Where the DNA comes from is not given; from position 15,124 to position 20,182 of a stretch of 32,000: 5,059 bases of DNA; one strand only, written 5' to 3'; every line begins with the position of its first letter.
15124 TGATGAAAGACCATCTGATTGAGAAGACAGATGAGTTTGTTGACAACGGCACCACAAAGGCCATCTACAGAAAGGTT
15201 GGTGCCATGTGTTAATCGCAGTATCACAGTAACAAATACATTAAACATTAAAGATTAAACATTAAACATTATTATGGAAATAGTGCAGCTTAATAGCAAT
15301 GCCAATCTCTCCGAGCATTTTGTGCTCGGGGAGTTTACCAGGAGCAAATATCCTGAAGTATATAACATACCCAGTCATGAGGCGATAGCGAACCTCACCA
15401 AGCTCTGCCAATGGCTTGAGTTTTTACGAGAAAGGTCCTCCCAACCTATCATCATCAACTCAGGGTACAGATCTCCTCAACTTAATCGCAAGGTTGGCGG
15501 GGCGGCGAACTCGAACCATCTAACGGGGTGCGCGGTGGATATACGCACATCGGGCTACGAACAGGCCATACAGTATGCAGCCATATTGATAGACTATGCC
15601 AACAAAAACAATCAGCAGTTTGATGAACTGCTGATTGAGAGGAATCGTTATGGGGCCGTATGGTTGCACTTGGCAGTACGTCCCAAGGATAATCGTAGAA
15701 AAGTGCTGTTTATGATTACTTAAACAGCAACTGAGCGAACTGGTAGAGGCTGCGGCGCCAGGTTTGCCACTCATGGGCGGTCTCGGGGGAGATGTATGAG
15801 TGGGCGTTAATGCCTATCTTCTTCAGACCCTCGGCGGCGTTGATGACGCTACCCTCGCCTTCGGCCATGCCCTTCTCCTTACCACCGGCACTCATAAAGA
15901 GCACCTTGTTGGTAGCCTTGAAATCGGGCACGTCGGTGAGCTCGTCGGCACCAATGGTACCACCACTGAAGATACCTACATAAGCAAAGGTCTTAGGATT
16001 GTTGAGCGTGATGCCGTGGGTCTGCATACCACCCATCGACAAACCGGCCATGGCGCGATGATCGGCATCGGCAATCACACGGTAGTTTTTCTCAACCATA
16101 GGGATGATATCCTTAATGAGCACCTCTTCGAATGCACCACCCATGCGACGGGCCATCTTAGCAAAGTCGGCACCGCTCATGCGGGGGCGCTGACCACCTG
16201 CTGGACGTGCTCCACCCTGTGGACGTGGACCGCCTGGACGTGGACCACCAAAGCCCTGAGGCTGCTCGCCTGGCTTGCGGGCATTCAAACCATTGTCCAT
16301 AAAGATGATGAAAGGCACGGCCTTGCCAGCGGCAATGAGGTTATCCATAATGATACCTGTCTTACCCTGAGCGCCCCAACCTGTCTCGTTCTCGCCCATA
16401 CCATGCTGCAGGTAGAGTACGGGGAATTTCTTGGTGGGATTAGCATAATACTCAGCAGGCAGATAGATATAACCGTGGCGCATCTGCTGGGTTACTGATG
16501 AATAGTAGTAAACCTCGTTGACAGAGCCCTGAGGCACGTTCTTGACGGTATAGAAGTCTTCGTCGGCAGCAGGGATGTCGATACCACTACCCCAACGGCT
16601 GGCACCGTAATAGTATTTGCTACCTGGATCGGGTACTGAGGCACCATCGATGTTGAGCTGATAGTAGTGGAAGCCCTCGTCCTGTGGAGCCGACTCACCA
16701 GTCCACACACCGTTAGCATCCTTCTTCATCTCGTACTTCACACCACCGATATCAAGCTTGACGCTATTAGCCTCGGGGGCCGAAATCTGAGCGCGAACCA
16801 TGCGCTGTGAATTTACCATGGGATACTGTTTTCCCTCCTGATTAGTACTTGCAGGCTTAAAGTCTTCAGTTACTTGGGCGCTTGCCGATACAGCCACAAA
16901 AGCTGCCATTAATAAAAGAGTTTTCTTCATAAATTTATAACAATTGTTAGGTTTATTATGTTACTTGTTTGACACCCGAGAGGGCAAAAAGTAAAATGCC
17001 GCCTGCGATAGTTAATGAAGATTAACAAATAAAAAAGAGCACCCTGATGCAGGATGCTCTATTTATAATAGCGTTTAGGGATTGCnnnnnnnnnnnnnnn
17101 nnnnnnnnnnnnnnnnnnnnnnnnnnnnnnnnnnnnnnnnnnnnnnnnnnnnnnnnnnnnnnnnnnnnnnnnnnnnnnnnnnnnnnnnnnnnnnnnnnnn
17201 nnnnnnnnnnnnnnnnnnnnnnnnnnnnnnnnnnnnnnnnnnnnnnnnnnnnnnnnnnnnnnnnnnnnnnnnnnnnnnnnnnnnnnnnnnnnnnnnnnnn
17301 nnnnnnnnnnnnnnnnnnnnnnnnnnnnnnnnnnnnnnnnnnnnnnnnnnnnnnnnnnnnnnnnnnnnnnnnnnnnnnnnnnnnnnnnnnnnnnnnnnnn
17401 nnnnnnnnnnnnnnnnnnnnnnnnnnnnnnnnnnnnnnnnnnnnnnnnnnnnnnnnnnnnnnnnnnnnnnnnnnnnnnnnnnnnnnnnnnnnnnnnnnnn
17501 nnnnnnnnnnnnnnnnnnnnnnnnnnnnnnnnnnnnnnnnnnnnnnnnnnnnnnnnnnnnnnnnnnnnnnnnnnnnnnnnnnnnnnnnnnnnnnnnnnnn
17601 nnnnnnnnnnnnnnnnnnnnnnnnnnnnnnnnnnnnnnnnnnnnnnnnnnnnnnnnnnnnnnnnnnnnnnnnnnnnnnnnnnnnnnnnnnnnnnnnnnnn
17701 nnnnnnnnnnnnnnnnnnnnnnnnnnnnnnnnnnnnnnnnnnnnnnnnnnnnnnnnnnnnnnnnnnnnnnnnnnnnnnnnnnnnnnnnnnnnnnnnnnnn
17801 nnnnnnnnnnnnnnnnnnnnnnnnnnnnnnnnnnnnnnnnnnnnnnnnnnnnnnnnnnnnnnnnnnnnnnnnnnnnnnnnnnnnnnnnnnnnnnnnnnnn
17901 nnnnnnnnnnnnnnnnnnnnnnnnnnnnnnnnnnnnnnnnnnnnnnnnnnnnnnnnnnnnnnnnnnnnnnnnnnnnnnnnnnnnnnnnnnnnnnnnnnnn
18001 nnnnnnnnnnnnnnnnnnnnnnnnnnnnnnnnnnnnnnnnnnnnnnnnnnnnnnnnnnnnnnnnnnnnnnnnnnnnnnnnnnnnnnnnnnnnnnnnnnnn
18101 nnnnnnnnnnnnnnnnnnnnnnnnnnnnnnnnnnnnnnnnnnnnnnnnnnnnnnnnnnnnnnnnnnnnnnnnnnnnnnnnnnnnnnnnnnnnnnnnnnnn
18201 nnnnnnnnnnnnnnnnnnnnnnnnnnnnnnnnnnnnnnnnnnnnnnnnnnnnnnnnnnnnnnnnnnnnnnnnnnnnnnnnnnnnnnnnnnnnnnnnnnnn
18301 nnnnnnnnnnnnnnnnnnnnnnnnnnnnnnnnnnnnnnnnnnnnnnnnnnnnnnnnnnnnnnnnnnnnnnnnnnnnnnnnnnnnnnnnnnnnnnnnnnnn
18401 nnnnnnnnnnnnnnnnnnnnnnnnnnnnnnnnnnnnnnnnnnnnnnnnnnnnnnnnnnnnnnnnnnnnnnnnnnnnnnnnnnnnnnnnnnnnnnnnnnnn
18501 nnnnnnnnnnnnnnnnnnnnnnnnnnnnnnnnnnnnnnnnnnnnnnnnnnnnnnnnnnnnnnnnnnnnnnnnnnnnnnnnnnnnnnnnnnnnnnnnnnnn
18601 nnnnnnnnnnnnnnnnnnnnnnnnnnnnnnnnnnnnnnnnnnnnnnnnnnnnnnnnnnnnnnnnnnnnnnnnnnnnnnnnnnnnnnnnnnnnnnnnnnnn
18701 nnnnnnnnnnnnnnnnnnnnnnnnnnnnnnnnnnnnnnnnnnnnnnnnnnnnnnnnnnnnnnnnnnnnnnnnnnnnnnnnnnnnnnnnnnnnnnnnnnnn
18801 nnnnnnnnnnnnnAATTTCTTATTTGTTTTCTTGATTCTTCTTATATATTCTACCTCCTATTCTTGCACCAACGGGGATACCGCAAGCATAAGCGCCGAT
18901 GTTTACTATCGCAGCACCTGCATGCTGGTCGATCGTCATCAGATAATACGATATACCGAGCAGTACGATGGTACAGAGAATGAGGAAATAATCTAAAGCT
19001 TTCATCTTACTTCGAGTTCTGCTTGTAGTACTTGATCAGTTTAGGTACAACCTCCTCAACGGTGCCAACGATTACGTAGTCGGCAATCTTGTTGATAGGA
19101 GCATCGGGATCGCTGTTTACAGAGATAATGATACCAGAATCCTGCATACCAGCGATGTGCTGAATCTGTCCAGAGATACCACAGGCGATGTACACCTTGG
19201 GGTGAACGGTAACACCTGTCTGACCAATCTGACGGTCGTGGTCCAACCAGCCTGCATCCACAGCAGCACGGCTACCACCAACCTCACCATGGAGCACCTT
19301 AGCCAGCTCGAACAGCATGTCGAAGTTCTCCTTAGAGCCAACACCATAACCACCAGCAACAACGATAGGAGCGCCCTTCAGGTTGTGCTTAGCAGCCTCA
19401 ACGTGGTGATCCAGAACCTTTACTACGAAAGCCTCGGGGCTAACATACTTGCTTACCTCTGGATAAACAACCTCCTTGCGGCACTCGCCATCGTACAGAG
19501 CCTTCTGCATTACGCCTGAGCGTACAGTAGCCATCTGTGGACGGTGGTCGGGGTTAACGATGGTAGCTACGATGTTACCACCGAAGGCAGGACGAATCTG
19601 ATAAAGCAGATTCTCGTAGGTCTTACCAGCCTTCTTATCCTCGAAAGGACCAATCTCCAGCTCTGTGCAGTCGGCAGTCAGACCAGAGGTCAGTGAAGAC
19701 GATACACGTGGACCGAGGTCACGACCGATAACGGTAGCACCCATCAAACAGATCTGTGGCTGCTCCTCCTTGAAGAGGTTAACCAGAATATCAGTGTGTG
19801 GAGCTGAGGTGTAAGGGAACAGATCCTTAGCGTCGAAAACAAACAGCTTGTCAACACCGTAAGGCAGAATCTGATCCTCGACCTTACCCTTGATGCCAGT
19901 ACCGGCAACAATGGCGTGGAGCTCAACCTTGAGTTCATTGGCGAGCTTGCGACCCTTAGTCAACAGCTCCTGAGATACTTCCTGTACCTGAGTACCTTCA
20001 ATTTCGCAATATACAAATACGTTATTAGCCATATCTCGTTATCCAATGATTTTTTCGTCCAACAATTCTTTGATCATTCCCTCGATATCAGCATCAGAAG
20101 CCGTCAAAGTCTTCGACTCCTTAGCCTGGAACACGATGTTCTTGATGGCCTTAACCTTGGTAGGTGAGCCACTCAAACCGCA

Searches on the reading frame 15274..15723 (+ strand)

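Call 24: search_protein_families(library=pfam, proteins=[window:15274-15723:+], max_evalue=0.001)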
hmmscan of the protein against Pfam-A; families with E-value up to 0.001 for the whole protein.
window:15274-15723:+ (149 aa): 2 families
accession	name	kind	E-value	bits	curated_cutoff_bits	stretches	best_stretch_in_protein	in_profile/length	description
PF08291.16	Peptidase_M15_3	-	2.1e-18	66.9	23.2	1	38-97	24-81/108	Peptidase M15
PF05951.18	Peptidase_M15_2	-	0.00052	20.2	27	1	54-96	69-116/153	Bacterial protein of unknown function (DUF882)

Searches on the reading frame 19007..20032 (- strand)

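Call 24: search_protein_families(library=pfam, proteins=[window:19007-20032:-], max_evalue=0.001)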
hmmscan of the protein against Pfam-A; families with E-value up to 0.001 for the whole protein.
window:19007-20032:- (341 aa): 2 families
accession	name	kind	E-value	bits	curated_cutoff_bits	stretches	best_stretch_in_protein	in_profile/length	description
PF01012.27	ETF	-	1.2e-38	133.2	26.7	1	6-194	2-179/181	Electron transfer flavoprotein domain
PF00766.25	ETF_alpha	-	3.6e-36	123.4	27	1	217-297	1-81/81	Electron transfer flavoprotein FAD-binding domain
